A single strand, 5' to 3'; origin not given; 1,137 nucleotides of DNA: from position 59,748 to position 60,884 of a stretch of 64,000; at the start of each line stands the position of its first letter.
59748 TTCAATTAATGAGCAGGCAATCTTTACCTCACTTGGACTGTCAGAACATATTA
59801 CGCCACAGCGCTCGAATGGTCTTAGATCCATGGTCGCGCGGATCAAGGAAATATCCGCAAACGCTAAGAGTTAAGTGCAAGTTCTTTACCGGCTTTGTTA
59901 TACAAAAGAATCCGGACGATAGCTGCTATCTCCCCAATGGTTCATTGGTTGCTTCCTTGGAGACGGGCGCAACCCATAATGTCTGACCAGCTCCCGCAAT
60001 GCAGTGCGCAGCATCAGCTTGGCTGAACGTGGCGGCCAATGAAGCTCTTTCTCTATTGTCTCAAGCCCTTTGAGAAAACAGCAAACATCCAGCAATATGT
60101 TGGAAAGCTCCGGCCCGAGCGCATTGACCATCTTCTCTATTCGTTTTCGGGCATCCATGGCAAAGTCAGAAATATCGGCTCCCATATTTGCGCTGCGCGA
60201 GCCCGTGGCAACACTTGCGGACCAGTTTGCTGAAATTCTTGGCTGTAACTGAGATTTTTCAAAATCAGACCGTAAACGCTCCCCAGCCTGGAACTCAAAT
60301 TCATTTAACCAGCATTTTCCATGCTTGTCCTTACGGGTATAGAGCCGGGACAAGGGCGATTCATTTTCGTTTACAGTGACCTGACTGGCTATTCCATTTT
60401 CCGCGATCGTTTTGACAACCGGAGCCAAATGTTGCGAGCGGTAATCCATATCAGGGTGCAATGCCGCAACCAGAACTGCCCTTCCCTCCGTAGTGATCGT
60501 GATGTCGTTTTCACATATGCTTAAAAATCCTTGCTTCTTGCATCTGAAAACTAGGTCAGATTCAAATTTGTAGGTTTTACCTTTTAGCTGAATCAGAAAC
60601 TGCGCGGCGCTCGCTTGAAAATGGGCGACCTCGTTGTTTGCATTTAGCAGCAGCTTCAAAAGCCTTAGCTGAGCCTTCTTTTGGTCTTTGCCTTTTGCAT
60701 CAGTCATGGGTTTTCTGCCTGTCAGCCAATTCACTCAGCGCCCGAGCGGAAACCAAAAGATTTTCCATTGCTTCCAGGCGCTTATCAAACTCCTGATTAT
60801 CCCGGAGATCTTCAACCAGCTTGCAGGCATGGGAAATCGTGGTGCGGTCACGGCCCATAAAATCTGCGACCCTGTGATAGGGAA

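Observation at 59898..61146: Split GafY/GafZ-type GTA activator/anti-terminator pair only about 9 kb from the GTA cluster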

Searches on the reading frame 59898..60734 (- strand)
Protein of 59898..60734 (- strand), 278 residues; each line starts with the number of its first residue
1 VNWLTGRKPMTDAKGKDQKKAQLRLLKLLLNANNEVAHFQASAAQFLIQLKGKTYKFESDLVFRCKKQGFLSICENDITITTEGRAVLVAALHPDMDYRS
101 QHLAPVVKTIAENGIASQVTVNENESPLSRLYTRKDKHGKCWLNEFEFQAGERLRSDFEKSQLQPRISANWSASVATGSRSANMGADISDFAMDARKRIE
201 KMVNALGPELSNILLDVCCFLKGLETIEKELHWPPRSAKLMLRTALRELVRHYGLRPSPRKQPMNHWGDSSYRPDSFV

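Call 3: search_protein_families(library=pfam, proteins=[window:59898-60734:-], max_evalue=0.1)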
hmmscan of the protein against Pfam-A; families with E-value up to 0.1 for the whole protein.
window:59898-60734:- (278 aa): 1 family
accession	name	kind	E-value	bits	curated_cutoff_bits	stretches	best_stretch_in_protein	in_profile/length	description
PF20057.4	DUF6456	-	1.9e-46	157.9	26.3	1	120-254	2-135/136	Domain of unknown function (DUF6456)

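Call 4: search_protein_families(library=ncbifam, proteins=[window:59898-60734:-], max_evalue=0.1)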
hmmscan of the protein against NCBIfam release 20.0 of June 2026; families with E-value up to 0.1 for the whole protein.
window:59898-60734:- (278 aa): 0 families

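Call 6: search_solved_structures(query=window:59898-60734:-, max_evalue=1)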
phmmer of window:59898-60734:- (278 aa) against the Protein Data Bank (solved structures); distinct sequences matched with E-value up to 1: 3.
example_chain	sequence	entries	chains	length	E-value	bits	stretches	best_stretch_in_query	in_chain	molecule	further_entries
9rpq_A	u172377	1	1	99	0.55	12.9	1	45-93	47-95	Methyl-CpG-binding protein 2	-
9rpp_A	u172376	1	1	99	0.76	12.4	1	45-93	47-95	Methyl-CpG-binding protein 2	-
7qh7_a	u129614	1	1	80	0.99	12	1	74-119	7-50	39S ribosomal protein L42, mitochondrial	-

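Call 17: find_homologous_proteins(query=window:59898-60734:-, max_evalue=0.001)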
Query window:59898-60734:- (278 aa): 5283 proteins with E <= 0.001 among 6950 candidates; the best 120 are listed.
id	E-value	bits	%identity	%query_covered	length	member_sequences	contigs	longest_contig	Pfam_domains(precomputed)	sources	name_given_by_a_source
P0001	1.4e-176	603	100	97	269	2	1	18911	PF20057.5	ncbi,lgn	ncbi:MAG: DUF6456 domain-containing protein [Salaquimonas sp.]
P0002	3.8e-91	323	55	96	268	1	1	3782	PF20057.5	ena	-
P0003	1.9e-87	311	54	95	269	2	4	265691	PF20057.5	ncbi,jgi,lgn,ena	-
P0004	3.9e-87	310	59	83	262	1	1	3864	PF20057.5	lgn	-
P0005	2.0e-85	305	52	97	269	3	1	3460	PF20057.5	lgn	-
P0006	3.7e-85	304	54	92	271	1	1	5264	PF20057.5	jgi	jgi:hypothetical protein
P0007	1.4e-82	295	53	95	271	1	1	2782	PF20057.5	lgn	-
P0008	1.1e-80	289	52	95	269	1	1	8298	PF20057.5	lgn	-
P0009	5.1e-77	277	53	92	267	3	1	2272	PF20057.5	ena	-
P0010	8.0e-76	273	51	92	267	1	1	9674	PF20057.5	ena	-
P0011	3.0e-75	271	51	93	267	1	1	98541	PF20057.5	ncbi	-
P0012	3.6e-72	261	49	92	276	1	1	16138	PF20057.5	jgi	-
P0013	6.4e-72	260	47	95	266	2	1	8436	PF20057.5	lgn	-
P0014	1.2e-70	256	49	94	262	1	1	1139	PF20057.5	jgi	jgi:hypothetical protein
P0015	2.1e-70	255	48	92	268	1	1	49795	PF20057.5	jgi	jgi:hypothetical protein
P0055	3.3e-64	235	45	94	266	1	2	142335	PF20057.5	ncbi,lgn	ncbi:MAG: DUF6456 domain-containing protein [Rhizobiaceae bacterium]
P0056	7.5e-64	234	42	94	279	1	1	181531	PF20057.5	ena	-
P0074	1.4e-60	223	48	78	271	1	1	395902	PF20057.5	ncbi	ncbi:MAG: DUF6456 domain-containing protein [Nitratireductor sp.]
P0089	6.8e-59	218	45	91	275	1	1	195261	PF20057.5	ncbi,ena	-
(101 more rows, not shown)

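Call 27: find_encoding_contigs(protein=P0003, flank=10000, max_places=2)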
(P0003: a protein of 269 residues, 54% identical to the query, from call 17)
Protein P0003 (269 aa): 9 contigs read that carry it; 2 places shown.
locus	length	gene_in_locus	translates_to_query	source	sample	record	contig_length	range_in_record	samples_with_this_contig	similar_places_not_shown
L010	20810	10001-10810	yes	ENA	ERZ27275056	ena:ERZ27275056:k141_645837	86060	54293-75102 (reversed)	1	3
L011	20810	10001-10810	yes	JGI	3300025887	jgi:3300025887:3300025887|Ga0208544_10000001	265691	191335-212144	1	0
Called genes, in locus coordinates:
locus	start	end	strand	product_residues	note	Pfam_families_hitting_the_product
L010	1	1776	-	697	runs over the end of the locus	PF02897:Peptidase_S9_N, PF00326:Peptidase_S9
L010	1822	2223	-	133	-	PF01641:SelR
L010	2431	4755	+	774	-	PF00662:Proton_antipo_N, PF00361:Proton_antipo_M, PF13244:MbhD, PF20501:MbhE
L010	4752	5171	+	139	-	PF04039:MnhB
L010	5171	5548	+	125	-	PF00420:Oxidored_q2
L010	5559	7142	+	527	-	PF00361:Proton_antipo_M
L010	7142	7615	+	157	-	PF01899:MNHE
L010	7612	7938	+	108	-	PF04066:MrpF_PhaF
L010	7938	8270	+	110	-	PF03334:PhaG_MnhG_YufB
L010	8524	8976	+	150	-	PF05443:ROS_MUCR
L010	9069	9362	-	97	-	-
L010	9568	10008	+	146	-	PF08299:Bac_DnaA_C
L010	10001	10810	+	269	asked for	PF20057:DUF6456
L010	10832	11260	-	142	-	PF02657:SufE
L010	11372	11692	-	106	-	PF17264:DUF5330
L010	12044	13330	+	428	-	PF00512:HisKA, PF02518:HATPase_c, PF13581:HATPase_c_2 (weak)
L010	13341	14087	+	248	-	PF01471:PG_binding_1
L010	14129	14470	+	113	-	PF07372:DUF1491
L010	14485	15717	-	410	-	PF10098:DUF2336 (weak)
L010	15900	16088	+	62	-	-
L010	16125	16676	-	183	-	PF06863:DUF1254 (weak)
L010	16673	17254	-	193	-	PF06742:DUF1214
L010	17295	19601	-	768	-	PF00912:Transgly, PF00905:Transpeptidase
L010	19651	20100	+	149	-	PF03692:CxxCxxCC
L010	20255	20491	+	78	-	-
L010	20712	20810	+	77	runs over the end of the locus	-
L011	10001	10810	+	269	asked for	PF20057:DUF6456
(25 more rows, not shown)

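Call 28: find_encoding_contigs(protein=P0074, flank=10000, max_places=2)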
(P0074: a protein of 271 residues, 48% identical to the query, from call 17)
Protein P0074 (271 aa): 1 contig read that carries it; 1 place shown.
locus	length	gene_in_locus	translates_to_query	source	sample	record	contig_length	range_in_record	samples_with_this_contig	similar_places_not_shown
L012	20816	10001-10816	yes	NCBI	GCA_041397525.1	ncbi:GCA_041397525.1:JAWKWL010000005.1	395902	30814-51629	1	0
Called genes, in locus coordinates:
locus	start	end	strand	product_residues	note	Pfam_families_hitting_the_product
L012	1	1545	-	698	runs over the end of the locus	PF02897:Peptidase_S9_N, PF00326:Peptidase_S9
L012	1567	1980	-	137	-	PF01641:SelR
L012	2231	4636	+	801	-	PF00662:Proton_antipo_N, PF00361:Proton_antipo_M, PF13244:MbhD, PF20501:MbhE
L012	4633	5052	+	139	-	PF04039:MnhB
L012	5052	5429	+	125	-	PF00420:Oxidored_q2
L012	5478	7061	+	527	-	PF00361:Proton_antipo_M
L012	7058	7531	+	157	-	PF01899:MNHE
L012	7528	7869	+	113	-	PF04066:MrpF_PhaF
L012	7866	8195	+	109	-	PF03334:PhaG_MnhG_YufB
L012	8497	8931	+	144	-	PF05443:ROS_MUCR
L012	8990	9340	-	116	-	-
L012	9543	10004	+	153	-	PF08299:Bac_DnaA_C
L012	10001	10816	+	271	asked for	PF20057:DUF6456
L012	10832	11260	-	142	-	PF02657:SufE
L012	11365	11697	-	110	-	PF17264:DUF5330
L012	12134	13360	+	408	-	PF00989:PAS (weak), PF08448:PAS_4, PF08447:PAS_3 (weak), PF00512:HisKA, PF02518:HATPase_c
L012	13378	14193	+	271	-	PF01471:PG_binding_1, PF09374:PG_binding_3 (faint), PF01471:PG_binding_1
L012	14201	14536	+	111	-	PF07372:DUF1491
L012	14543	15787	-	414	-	PF10098:DUF2336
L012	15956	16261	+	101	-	PF13510:Fer2_4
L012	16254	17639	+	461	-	PF00890:FAD_binding_2 (weak), PF01266:DAO (weak), PF03486:HI0933_like (weak), PF07992:Pyr_redox_2, PF12831:FAD_oxidored, PF13450:NAD_binding_8, PF04324:Fer2_BFD (weak), PF17806:SO_alpha_A3, +1 more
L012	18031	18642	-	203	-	-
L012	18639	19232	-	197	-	PF06742:DUF1214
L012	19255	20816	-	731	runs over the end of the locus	PF00912:Transgly, PF00905:Transpeptidase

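Call 37: search_protein_families(library=pfam, proteins=[L010:9069-9362:-, L012:8990-9340:-], max_evalue=0.1)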
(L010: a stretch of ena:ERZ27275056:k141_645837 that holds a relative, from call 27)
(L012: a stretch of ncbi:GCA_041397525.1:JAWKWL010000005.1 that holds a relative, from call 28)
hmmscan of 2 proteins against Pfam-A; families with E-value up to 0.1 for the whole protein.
L010:9069-9362:- (97 aa): 0 families

L012:8990-9340:- (116 aa): 0 families

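Call 39: find_encoding_contigs(protein=P0056, flank=10000, max_places=1)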
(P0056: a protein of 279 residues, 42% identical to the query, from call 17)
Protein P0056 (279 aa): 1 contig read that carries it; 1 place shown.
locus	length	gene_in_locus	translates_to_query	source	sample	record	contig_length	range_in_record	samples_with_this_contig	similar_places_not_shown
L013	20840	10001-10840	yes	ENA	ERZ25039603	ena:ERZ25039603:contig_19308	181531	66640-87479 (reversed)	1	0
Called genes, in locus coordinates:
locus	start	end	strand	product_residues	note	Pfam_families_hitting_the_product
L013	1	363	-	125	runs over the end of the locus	PF00326:Peptidase_S9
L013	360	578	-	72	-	-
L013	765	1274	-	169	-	PF02897:Peptidase_S9_N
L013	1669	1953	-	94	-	PF01641:SelR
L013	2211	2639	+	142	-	PF00662:Proton_antipo_N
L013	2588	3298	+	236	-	PF00361:Proton_antipo_M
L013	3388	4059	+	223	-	-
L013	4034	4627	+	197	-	PF00499:Oxidored_q3, PF13244:MbhD, PF20501:MbhE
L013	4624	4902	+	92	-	PF04039:MnhB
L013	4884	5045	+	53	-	PF04039:MnhB (weak)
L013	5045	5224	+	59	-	PF00420:Oxidored_q2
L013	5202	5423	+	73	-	PF00420:Oxidored_q2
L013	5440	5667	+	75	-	-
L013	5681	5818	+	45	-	-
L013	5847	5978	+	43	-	-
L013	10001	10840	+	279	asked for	PF20057:DUF6456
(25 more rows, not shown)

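Call 40: find_encoding_contigs(protein=P0089, flank=10000, max_places=1)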
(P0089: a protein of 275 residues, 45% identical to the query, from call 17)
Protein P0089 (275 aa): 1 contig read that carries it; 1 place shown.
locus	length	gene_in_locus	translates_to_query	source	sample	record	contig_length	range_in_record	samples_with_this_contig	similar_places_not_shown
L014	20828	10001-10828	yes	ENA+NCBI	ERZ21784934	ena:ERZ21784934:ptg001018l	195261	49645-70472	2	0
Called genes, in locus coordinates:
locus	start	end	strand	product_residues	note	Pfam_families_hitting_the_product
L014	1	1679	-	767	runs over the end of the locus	PF01315:Ald_Xan_dh_C, PF02738:MoCoBD_1, PF20256:MoCoBD_2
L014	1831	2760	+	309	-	PF00892:EamA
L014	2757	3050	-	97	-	-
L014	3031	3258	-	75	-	-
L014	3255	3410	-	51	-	-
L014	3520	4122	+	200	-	PF00081:Sod_Fe_N, PF02777:Sod_Fe_C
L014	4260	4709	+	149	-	PF01322:Cytochrom_C_2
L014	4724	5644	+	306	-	PF00034:Cytochrom_C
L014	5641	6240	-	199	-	PF00326:Peptidase_S9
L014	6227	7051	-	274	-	PF02897:Peptidase_S9_N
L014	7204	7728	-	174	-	PF02897:Peptidase_S9_N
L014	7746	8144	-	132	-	PF01641:SelR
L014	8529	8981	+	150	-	PF05443:ROS_MUCR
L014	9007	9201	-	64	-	-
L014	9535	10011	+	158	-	PF08299:Bac_DnaA_C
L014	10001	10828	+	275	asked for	PF20057:DUF6456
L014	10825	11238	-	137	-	PF02657:SufE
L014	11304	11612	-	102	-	PF17264:DUF5330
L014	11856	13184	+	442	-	PF00512:HisKA, PF02518:HATPase_c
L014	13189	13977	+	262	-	PF01471:PG_binding_1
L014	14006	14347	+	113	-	PF07372:DUF1491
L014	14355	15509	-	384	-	-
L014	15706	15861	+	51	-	-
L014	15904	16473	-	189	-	-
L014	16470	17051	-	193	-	PF06742:DUF1214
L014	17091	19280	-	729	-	PF00912:Transgly, PF00905:Transpeptidase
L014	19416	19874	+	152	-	PF03692:CxxCxxCC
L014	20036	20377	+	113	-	-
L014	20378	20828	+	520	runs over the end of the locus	PF03237:Terminase_6N, PF04860:Phage_portal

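Call 41: find_encoding_contigs(protein=P0055, flank=10000, max_places=1)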
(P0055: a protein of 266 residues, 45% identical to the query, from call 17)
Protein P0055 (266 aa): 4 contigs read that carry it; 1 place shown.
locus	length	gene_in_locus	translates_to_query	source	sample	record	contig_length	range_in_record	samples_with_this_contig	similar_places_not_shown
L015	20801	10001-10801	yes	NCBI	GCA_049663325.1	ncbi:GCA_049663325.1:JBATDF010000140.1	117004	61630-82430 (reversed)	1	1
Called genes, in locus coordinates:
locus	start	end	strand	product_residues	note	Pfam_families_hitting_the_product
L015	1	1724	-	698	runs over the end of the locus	PF02897:Peptidase_S9_N, PF00326:Peptidase_S9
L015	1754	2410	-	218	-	PF01641:SelR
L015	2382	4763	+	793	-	PF00662:Proton_antipo_N, PF00361:Proton_antipo_M, PF13244:MbhD, PF20501:MbhE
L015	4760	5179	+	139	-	PF04039:MnhB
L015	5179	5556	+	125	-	PF00420:Oxidored_q2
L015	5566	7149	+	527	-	PF00361:Proton_antipo_M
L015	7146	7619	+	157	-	PF01899:MNHE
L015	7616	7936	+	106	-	PF04066:MrpF_PhaF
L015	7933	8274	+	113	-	PF03334:PhaG_MnhG_YufB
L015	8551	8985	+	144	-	PF05443:ROS_MUCR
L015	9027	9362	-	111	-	-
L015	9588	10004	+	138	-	PF08299:Bac_DnaA_C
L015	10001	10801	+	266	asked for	PF20057:DUF6456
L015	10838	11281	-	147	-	PF02657:SufE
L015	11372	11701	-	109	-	PF17264:DUF5330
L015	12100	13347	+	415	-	PF08447:PAS_3 (weak), PF00512:HisKA, PF02518:HATPase_c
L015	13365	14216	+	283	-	PF01471:PG_binding_1, PF09374:PG_binding_3 (faint), PF01471:PG_binding_1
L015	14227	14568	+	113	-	PF07372:DUF1491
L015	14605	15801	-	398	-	PF10098:DUF2336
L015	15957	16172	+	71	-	-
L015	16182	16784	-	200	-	-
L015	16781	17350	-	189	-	PF06742:DUF1214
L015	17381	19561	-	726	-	PF00912:Transgly, PF00905:Transpeptidase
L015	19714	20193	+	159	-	PF03692:CxxCxxCC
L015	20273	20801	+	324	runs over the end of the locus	PF12760:Zn_ribbon_IS1595, PF12762:DDE_Tnp_IS1595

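Call 45: find_related_loci(query=window:59898-60707:-, collection=viral_contigs, flank=10000)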
Query window:59898-60707:- (269 aa) in viral_contigs; peptide patterns used: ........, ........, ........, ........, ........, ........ (x = any residue, [..] = any of these).
1 stretches matched a pattern, but none encodes a relative of the query by tblastn (E <= 1e-3).

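Call 47: find_related_loci(query=A4, collection=metagenome_contigs, flank=10000)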
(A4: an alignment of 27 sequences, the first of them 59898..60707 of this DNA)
Query A4 (269 aa) in metagenome_contigs; peptide patterns used: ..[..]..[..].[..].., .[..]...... (x = any residue, [..] = any of these).
600 stretches matched a pattern (row limit reached: there are more); 564 encode a relative of the query (tblastn E <= 1e-3); the best 80 are kept; 80 distinct loci.
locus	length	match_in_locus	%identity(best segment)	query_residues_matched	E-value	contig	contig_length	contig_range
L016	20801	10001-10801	54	1-265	4e-95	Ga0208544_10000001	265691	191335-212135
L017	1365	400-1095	50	33-265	3e-76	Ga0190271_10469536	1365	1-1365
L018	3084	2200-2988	44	5-265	5e-63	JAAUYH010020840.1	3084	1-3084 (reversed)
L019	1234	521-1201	45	7-234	2e-66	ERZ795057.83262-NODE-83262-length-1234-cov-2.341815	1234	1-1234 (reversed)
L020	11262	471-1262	41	11-266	1e-60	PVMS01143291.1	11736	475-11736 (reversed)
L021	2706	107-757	44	60-269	1e-57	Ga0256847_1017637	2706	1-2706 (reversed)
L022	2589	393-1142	41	15-265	8e-58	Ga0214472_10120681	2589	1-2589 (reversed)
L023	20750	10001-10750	40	15-265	3e-57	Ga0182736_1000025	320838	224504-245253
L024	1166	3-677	42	45-265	5e-60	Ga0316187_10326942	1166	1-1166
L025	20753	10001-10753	39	15-265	6e-56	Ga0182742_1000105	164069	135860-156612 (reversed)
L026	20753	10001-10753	39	15-265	6e-55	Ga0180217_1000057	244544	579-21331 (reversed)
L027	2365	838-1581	40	7-265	2e-55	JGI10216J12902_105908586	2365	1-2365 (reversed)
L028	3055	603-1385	39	9-265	2e-54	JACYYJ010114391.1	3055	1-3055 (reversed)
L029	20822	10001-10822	37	1-265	3e-54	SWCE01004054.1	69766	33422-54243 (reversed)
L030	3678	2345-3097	39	15-265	3e-54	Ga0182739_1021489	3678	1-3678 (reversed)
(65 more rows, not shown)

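Call 70: predict_structure(alignment_id=A5)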
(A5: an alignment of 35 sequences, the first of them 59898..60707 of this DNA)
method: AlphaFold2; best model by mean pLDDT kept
length: 269 residues; sequences in the alignment: 35
mean_pLDDT: 73.9   pTM: 0.48
mean pLDDT of the five models: 73.9, 71.6, 71.0, 69.9, 69.0
residues with pLDDT >= 90: 46; 70-90: 125; 50-70: 68; < 50: 30
segments of 3 or more residues with pLDDT < 50: 158-177, 267-269
pLDDT, mean of each block of 10 residues (from residue 1): 70 94 81 91 91 95 92 89 70 59 65 68 84 88 83 62 43 49 79 76 71 68 67 83 72 51 49
secondary structure, 60 per line:
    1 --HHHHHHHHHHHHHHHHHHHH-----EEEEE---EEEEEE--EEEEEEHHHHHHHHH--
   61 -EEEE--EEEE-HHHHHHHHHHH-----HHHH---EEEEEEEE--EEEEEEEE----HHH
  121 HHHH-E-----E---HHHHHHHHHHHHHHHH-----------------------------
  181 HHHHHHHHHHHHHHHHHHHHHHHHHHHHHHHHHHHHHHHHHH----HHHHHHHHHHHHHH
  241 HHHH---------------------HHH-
elements in order: H3-22 E28-32 E36-41 E44-49 H50-58 E62-65 E68-71 H73-83 H89-92 E96-103 E106-113 H118-124 H136-151 H181-222 H227-244

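Call 72: fold_search(model_id=the predicted structure, library=pdb)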
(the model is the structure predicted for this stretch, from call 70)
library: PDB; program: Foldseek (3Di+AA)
matches with E <= 10: 358; with E <= 0.001: 0
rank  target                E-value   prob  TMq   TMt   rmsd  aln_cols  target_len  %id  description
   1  1bdx_A                4.1e-01  0.11  0.12  0.17  18.2       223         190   10  E. COLI DNA HELICASE RUVA WITH BOUND DNA HOLLIDAY JUNCTION, ALPHA CARBONS AND PHOSPHATE ATOMS ONLY (released 1999-11-24)
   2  9s9i_A                6.0e-01  0.08  0.11  0.14  20.5       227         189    8  S. islandicus CdvA (non-polymerising mutant) (released 2026-01-28)
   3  4pav_A                6.7e-01  0.13  0.10  0.18  14.6       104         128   15  Structure of hypothetical protein SA1046 from S. aureus. (released 2015-05-06)
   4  4cbv_A                7.9e-01  0.38  0.14  0.14   4.1        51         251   10  X-ray structure of full-length ComE from Streptococcus pneumoniae. (released 2014-02-12)
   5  6bo8_A                8.3e-01  0.10  0.16  0.09  22.3       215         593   11  Cryo-EM structure of human TRPV6 in nanodiscs (released 2017-12-20)
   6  7ujb_C                9.7e-01  0.08  0.12  0.06  14.6       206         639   13  N-terminal domain deletion variant of Eta (released 2022-08-10)
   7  8iew_A                9.7e-01  0.06  0.13  0.08  22.0       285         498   10  Cas005-crRNA-DNA complex (released 2024-02-28)
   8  4cbv_E                1.0e+00  0.33  0.14  0.14   4.2        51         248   10  X-ray structure of full-length ComE from Streptococcus pneumoniae. (released 2014-02-12)
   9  4xqj_A                1.1e+00  0.44  0.14  0.31   7.5        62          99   13  Crystal structure of AgrA LytTR domain in complex with promoters (released 2016-04-06)
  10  9m07                  1.1e+00  0.21  0.16  0.30   8.6       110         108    9  Histidine kinase QseE sensor domain of Salmonella Typhimurium SL1344 (released 2025-11-19)
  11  9s9i_B                1.1e+00  0.05  0.12  0.15  22.2       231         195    9  S. islandicus CdvA (non-polymerising mutant) (released 2026-01-28)
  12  6rmd_D                1.1e+00  0.09  0.10  0.08  13.5       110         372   12  Structure of ATP bound Plasmodium falciparum IMP-nucleotidase (released 2020-07-15)
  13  4xqj_D                1.2e+00  0.41  0.14  0.31   7.6        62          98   13  Crystal structure of AgrA LytTR domain in complex with promoters (released 2016-04-06)
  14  4g4k_B                1.2e+00  0.35  0.13  0.30   7.7        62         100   13  Structure of the Staphylococcus aureus AgrA LytTR Domain (released 2012-12-19)
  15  5x12                  1.3e+00  0.09  0.13  0.19  16.2       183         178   14  Crystal structure of Bacillus subtilis PadR (released 2017-11-22)
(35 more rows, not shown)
